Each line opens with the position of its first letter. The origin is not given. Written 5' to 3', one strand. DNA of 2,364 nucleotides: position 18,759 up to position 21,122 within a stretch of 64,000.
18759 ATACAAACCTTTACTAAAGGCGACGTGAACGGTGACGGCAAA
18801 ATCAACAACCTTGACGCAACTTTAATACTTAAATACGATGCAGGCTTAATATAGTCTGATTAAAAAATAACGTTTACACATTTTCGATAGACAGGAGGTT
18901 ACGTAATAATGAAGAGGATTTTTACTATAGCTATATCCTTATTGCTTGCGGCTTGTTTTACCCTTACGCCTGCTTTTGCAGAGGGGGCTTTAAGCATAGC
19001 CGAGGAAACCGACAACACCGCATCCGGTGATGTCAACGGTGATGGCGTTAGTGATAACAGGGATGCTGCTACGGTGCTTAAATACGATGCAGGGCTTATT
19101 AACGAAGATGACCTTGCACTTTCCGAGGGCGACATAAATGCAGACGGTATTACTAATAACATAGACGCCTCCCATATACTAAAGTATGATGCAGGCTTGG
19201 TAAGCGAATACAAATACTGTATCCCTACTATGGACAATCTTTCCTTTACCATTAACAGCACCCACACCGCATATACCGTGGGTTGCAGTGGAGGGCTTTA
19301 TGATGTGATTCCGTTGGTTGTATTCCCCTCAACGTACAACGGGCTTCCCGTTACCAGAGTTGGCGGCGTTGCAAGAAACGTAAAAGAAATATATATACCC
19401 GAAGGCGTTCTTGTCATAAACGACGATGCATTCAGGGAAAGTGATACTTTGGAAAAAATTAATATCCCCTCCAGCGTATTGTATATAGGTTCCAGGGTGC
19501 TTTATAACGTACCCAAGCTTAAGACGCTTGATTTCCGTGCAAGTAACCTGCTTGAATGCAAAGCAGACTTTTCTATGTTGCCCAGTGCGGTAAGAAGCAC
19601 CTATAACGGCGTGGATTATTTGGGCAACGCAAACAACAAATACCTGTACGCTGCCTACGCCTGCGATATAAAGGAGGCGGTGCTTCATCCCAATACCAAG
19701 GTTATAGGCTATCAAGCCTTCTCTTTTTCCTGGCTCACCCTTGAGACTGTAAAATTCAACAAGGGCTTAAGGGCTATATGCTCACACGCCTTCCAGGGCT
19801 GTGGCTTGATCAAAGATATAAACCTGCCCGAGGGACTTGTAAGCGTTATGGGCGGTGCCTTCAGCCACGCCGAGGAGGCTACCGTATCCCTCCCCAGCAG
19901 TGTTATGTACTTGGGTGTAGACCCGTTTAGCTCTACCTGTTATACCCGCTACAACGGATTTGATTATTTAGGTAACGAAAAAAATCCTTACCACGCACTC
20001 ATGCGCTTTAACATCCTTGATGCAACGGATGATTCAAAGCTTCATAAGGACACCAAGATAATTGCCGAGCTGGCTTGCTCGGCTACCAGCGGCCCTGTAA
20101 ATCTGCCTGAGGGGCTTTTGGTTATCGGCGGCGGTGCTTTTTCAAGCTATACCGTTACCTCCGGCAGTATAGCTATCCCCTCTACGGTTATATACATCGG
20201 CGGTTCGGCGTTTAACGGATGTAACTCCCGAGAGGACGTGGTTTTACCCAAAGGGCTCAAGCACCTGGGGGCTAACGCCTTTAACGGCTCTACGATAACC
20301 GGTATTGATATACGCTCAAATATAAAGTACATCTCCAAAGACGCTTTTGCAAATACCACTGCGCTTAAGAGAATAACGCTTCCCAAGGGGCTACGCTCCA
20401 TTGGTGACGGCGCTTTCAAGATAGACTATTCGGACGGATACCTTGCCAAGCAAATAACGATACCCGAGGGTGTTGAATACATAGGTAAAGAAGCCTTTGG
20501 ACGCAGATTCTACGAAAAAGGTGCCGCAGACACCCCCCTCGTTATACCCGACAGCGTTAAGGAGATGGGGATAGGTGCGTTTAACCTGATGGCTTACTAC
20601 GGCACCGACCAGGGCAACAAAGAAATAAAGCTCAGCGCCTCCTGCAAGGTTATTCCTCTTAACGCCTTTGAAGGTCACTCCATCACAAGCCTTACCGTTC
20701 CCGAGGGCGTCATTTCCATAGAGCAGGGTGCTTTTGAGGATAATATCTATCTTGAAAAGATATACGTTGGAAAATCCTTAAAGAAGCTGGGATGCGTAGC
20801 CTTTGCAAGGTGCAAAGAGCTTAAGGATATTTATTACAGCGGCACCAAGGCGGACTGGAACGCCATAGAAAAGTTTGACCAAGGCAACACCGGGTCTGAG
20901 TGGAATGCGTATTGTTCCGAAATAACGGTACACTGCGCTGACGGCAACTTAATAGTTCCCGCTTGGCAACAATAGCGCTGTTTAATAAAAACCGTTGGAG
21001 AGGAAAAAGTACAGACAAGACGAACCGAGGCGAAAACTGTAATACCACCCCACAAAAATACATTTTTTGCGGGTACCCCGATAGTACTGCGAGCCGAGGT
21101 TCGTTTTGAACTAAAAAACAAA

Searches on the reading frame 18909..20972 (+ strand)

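Call 65: search_protein_families(library=pfam, proteins=[window:18909-20972:+], max_evalue=0.00001)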
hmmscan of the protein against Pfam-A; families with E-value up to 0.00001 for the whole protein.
window:18909-20972:+ (688 aa): 2 families
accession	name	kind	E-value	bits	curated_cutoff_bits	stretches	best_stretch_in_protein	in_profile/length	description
PF13306.12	LRR_5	-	8.3e-64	213.6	27.7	4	406-531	3-121/127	BspA type Leucine rich repeat region (6 copies)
PF13855.12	LRR_8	-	6.1e-07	29.5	27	0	450-491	13-56/61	Leucine rich repeat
